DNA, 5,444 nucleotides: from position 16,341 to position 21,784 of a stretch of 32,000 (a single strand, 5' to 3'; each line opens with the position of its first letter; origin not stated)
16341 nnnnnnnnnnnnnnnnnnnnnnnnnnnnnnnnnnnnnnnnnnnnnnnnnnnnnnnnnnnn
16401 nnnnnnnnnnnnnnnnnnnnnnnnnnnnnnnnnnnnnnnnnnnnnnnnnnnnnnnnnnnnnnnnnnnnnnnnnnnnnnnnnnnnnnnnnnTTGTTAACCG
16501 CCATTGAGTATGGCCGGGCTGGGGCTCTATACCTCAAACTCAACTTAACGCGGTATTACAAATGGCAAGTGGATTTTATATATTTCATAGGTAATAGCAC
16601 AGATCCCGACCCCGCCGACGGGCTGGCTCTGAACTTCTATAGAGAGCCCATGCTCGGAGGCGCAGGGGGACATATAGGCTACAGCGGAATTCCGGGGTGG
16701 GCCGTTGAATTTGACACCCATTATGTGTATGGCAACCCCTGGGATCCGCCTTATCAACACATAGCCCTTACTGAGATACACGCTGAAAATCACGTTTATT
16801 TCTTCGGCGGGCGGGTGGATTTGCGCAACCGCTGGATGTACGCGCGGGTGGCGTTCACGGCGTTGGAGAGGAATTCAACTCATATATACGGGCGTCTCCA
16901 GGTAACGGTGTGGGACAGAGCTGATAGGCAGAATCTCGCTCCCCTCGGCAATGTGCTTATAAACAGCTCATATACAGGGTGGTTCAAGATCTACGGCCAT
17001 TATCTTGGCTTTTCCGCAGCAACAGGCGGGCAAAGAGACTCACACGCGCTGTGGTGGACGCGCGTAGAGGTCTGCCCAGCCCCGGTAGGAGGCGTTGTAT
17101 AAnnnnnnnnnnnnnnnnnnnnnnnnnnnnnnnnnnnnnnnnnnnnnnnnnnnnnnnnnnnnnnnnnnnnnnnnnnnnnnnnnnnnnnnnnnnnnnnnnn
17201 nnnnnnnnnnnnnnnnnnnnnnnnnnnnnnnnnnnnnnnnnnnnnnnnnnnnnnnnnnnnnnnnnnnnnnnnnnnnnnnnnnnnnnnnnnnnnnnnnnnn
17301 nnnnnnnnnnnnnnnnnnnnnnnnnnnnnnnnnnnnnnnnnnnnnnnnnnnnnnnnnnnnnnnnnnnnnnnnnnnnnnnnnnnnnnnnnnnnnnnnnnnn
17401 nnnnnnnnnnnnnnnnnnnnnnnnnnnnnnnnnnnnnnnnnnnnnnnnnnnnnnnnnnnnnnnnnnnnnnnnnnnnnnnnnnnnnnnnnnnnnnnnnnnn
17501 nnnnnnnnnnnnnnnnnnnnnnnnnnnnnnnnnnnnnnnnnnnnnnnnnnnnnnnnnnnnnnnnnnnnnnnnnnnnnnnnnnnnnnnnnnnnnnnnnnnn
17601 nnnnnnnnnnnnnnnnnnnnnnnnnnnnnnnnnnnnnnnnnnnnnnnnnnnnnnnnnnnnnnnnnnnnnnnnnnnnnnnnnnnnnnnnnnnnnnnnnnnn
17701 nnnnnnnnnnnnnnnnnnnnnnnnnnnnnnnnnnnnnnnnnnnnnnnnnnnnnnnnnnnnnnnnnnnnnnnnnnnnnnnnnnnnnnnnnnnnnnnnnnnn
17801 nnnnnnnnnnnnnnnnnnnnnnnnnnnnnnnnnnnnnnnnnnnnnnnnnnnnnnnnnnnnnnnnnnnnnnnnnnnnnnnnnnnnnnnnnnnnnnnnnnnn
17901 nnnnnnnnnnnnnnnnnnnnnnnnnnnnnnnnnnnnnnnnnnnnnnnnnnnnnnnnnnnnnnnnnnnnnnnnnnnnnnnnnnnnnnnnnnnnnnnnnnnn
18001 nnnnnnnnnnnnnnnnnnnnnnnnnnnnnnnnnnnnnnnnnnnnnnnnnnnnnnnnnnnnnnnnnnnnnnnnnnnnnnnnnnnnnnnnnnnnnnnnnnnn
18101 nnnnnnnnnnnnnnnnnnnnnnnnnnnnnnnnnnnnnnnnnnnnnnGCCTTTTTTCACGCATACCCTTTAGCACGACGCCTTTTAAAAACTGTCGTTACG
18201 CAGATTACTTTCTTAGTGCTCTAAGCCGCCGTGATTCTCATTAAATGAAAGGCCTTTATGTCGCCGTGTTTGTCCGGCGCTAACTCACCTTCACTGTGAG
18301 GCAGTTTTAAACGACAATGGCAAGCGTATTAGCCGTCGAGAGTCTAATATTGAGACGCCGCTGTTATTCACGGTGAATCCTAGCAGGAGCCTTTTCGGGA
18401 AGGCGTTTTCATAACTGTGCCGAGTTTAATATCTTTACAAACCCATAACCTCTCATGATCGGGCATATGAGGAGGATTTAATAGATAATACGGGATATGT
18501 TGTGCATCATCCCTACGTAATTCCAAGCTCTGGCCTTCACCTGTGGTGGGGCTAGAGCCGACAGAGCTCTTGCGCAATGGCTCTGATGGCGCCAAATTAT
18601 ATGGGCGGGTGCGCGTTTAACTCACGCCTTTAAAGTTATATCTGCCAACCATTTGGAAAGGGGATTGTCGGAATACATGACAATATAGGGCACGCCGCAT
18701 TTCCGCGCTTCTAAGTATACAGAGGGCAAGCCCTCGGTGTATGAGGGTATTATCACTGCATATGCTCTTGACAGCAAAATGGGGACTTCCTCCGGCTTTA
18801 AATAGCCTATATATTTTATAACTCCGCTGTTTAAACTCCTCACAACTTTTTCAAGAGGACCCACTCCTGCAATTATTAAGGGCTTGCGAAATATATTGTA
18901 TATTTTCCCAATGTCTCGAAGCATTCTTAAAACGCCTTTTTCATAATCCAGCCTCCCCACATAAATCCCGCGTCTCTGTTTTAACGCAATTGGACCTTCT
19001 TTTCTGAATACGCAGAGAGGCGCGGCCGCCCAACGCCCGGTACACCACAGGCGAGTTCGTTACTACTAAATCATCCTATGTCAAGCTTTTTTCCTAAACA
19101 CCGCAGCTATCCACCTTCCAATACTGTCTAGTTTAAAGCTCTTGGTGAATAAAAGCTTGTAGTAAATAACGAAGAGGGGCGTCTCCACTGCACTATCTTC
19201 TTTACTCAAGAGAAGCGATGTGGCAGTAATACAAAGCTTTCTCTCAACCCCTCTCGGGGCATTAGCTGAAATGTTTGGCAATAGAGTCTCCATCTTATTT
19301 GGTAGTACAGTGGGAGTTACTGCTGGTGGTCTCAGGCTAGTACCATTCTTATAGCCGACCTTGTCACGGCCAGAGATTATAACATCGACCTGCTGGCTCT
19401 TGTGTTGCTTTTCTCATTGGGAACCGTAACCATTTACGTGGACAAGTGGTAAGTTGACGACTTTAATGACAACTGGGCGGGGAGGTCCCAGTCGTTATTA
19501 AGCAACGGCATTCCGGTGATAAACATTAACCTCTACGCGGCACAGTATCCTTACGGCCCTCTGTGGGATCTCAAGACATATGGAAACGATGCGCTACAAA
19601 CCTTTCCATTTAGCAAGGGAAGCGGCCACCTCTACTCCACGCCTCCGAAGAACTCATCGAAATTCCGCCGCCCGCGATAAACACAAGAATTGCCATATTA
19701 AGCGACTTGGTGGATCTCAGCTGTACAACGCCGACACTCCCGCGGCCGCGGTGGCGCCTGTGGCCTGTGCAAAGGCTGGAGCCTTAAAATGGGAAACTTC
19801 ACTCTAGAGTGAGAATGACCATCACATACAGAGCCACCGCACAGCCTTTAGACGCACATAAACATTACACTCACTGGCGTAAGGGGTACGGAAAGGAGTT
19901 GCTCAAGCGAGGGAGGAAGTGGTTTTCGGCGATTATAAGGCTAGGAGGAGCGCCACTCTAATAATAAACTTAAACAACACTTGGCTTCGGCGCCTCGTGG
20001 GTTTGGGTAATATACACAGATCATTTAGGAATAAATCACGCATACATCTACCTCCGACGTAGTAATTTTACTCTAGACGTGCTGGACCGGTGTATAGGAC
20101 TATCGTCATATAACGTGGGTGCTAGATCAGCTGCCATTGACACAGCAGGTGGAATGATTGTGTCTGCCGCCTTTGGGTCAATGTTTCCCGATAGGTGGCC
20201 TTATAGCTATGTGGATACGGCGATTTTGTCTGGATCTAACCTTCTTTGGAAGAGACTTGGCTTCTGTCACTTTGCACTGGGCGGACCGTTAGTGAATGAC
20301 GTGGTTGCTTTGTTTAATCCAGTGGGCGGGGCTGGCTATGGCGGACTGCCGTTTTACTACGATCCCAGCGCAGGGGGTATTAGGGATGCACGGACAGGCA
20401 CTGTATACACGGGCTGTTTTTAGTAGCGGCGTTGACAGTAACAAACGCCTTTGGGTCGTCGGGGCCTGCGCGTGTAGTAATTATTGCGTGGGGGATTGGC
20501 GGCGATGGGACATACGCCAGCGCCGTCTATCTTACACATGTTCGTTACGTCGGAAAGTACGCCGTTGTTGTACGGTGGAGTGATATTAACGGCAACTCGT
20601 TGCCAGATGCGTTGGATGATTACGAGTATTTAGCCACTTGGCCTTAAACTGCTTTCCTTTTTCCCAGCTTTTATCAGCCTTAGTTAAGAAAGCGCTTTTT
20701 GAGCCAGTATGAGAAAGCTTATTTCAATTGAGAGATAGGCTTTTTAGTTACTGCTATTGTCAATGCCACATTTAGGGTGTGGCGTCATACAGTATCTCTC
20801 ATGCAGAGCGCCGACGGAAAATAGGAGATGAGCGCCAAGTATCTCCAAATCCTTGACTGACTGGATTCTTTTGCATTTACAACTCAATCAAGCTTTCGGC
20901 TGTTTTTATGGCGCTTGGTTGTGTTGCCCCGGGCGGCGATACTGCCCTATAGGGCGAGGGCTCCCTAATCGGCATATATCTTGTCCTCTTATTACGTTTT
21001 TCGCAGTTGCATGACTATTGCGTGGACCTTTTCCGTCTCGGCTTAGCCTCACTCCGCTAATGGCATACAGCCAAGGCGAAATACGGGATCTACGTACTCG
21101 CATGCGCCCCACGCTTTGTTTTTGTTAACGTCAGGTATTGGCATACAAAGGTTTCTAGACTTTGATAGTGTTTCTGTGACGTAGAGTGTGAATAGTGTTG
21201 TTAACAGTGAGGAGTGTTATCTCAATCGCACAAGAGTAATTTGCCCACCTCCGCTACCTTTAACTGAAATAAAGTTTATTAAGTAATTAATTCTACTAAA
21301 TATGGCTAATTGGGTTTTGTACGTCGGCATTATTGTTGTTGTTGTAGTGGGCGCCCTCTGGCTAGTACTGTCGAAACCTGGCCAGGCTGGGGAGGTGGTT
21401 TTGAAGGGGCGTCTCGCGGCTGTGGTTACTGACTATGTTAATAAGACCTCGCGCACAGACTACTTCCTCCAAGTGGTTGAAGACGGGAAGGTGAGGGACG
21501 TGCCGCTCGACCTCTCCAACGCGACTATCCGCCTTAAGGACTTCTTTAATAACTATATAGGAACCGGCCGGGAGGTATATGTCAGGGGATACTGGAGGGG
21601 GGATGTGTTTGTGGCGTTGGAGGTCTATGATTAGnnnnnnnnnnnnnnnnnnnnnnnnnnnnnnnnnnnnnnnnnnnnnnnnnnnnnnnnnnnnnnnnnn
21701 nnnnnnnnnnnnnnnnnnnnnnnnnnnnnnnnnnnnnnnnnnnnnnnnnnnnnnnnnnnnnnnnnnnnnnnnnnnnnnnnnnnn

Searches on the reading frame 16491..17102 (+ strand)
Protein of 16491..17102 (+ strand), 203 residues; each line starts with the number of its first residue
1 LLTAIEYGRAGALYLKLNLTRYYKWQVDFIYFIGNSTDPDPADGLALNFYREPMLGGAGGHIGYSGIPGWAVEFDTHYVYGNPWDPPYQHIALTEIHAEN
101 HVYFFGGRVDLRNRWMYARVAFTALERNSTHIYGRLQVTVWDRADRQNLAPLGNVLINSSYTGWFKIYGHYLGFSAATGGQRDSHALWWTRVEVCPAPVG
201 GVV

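Call 4: search_protein_families(library=pfam, proteins=[window:16491-17102:+], max_evalue=1)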
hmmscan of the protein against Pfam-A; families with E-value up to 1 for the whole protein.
window:16491-17102:+ (203 aa): 3 families
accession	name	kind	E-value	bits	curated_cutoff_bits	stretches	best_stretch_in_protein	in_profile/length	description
PF18483.9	Lectin_L-type_dom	-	3.3e-09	37.4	78.3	1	2-186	27-210/215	Legume lectin beta-barrel domain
PF00139.26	Lectin_legB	-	0.0012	18.9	26.3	1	70-188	119-230/250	Legume lectin domain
PF03388.20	Lectin_leg-like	-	0.0064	16.3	24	0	2-57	39-93/230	Legume-like lectin family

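Call 5: search_protein_families(library=ncbifam, proteins=[window:16491-17102:+], max_evalue=1)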
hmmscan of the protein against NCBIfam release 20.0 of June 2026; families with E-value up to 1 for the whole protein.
window:16491-17102:+ (203 aa): 0 families

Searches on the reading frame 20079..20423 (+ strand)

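Call 4: search_protein_families(library=pfam, proteins=[window:20079-20423:+], max_evalue=1)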
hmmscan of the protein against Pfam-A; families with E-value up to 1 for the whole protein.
window:20079-20423:+ (114 aa): 0 families

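Call 5: search_protein_families(library=ncbifam, proteins=[window:20079-20423:+], max_evalue=1)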
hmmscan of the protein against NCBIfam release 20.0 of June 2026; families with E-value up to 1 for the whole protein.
window:20079-20423:+ (114 aa): 1 family
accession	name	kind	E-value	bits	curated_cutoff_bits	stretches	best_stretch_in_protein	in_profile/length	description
NF008554.1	PRK11482.1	equivalog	0.082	11.9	277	1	2-77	236-311/317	YbeF family transcriptional regulator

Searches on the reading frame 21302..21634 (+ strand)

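Call 4: search_protein_families(library=pfam, proteins=[window:21302-21634:+], max_evalue=1)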
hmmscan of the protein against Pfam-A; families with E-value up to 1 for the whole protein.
window:21302-21634:+ (110 aa): 1 family
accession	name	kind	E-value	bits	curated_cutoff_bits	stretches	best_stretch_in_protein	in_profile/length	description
PF06480.20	FtsH_ext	-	0.043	14.5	25.5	1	6-83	3-55/103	FtsH Extracellular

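Call 5: search_protein_families(library=ncbifam, proteins=[window:21302-21634:+], max_evalue=1)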
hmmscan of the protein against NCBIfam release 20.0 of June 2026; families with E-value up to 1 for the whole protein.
window:21302-21634:+ (110 aa): 2 families
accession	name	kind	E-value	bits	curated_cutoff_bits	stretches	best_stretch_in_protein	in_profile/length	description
NF051431.1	Rv0361_Cterm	subfamily_domain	0.045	14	37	1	4-54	5-55/140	Rv0361 family membrane protein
TIGR02976.1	phageshock_pspB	equivalog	0.051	13.9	51.7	1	1-29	1-30/75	envelope stress response membrane protein PspB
